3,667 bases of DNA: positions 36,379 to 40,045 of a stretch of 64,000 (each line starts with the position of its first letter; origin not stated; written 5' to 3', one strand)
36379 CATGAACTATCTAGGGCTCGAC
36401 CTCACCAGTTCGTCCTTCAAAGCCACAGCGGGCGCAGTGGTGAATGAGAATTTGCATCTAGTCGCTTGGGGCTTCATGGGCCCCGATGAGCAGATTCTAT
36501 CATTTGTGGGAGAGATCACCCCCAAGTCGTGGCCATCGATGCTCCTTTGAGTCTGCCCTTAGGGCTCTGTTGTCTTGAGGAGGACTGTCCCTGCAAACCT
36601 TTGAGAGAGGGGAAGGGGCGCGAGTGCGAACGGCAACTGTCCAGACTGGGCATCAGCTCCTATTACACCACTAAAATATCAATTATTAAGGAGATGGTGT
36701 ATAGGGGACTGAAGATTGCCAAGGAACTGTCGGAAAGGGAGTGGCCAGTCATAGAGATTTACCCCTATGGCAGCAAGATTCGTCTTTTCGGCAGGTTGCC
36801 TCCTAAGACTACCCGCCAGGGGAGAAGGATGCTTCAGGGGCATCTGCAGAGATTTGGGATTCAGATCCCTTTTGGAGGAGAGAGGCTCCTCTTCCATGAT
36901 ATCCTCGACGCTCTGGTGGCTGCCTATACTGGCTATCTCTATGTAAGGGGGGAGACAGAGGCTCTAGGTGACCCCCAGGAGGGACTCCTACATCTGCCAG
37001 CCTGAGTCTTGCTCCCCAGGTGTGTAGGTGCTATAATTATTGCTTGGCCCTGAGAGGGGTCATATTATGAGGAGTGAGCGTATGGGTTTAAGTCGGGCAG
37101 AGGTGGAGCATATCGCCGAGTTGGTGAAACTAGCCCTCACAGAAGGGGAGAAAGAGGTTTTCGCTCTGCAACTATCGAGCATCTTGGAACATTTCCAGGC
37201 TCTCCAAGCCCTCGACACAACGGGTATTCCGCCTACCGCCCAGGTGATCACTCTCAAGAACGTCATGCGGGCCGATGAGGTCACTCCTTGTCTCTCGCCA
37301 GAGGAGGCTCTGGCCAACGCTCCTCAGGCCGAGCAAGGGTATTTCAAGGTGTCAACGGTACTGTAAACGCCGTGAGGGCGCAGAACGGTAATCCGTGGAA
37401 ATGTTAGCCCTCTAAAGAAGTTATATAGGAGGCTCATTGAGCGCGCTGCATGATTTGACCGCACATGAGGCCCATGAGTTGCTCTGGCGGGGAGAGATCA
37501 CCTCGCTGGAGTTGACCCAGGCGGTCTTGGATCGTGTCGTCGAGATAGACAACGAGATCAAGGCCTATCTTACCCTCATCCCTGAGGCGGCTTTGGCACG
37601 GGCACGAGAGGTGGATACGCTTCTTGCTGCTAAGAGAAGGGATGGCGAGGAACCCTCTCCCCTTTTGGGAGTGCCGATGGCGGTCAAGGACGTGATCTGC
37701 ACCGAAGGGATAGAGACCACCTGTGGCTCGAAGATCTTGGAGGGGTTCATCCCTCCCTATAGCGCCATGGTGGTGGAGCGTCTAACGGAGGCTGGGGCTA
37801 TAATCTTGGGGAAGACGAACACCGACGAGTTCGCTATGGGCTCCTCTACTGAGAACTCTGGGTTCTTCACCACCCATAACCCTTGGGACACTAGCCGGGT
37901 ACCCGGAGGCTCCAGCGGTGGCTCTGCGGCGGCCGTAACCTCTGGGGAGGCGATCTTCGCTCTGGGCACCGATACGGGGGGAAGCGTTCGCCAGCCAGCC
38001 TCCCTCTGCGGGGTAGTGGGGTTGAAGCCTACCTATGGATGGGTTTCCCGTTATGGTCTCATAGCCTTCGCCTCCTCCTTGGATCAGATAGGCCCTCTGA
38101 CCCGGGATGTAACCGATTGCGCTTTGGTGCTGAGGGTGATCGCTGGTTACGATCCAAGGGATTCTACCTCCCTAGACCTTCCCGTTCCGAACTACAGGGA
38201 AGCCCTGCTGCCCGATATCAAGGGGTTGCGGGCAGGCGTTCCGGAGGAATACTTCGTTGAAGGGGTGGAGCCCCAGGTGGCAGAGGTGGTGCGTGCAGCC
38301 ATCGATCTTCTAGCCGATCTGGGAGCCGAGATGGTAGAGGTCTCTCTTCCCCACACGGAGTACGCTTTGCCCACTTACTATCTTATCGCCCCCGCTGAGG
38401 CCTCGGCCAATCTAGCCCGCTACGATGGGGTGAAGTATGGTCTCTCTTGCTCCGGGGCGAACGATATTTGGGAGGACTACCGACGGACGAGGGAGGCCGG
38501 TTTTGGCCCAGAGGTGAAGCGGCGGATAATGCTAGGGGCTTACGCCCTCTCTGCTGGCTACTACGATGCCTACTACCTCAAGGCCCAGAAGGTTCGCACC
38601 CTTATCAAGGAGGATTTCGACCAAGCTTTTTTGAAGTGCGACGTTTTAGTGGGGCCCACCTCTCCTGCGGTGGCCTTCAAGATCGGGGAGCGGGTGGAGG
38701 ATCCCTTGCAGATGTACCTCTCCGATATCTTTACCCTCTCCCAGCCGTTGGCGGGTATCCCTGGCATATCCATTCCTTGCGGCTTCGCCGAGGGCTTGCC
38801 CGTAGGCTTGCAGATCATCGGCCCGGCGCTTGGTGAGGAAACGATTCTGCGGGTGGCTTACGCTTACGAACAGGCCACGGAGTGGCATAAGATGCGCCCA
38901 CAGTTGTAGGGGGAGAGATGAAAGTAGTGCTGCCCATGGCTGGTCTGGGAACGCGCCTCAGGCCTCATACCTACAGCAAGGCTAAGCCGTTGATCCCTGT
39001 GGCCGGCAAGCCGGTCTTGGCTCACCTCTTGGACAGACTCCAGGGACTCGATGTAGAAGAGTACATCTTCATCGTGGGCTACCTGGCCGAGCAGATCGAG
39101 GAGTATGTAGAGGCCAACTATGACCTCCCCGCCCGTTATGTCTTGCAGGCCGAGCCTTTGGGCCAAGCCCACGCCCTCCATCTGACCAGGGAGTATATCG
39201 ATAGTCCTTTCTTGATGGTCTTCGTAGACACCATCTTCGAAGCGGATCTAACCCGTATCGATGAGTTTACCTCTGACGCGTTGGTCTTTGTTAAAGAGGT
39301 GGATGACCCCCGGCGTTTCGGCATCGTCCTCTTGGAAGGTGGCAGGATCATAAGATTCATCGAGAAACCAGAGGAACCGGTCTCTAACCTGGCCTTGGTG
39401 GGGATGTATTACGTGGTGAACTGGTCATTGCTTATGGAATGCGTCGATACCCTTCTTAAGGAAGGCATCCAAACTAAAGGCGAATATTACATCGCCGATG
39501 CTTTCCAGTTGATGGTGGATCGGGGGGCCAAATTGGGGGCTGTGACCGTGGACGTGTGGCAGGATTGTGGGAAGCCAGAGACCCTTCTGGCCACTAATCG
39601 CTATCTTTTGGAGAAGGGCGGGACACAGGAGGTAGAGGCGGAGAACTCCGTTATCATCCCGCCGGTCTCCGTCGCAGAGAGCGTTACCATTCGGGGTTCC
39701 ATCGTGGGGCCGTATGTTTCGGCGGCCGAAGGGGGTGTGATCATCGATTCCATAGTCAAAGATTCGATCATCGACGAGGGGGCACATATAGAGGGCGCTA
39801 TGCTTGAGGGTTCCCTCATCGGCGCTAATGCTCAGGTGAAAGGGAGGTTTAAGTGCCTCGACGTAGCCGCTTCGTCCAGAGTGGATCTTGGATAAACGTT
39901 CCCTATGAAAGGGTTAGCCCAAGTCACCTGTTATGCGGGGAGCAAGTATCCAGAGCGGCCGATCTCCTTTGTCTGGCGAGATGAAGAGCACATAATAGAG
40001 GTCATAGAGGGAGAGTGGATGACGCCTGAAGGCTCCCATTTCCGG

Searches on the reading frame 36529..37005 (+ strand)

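Call 59: search_protein_families(library=pfam, proteins=[window:36529-37005:+], max_evalue=0.0001)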
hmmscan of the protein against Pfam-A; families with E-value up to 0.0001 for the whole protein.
window:36529-37005:+ (158 aa): 1 family
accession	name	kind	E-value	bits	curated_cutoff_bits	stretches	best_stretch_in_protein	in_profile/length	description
PF04250.19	DUF429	-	7.4e-08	32.8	23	1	2-150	41-212/214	Protein of unknown function (DUF429)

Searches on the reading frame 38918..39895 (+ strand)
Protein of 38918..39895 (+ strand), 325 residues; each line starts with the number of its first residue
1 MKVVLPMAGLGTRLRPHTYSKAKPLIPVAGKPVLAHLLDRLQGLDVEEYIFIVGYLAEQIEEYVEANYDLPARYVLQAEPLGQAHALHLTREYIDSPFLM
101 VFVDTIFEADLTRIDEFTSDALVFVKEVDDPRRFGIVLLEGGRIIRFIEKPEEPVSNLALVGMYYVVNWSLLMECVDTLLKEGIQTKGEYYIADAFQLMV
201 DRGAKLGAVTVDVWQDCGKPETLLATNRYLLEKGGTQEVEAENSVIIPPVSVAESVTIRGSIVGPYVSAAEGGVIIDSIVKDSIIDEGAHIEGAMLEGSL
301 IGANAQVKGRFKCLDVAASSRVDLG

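Call 59: search_protein_families(library=pfam, proteins=[window:38918-39895:+], max_evalue=0.0001)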
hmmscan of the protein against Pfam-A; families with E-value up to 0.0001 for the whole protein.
window:38918-39895:+ (325 aa): 2 families
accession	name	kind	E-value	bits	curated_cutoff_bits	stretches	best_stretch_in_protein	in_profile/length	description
PF00483.29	NTP_transferase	-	1.2e-30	107.3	21.2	1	7-231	6-243/245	Nucleotidyl transferase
PF12804.13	NTP_transf_3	-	1.7e-07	32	27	1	7-109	5-101/160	MobA-like NTP transferase domain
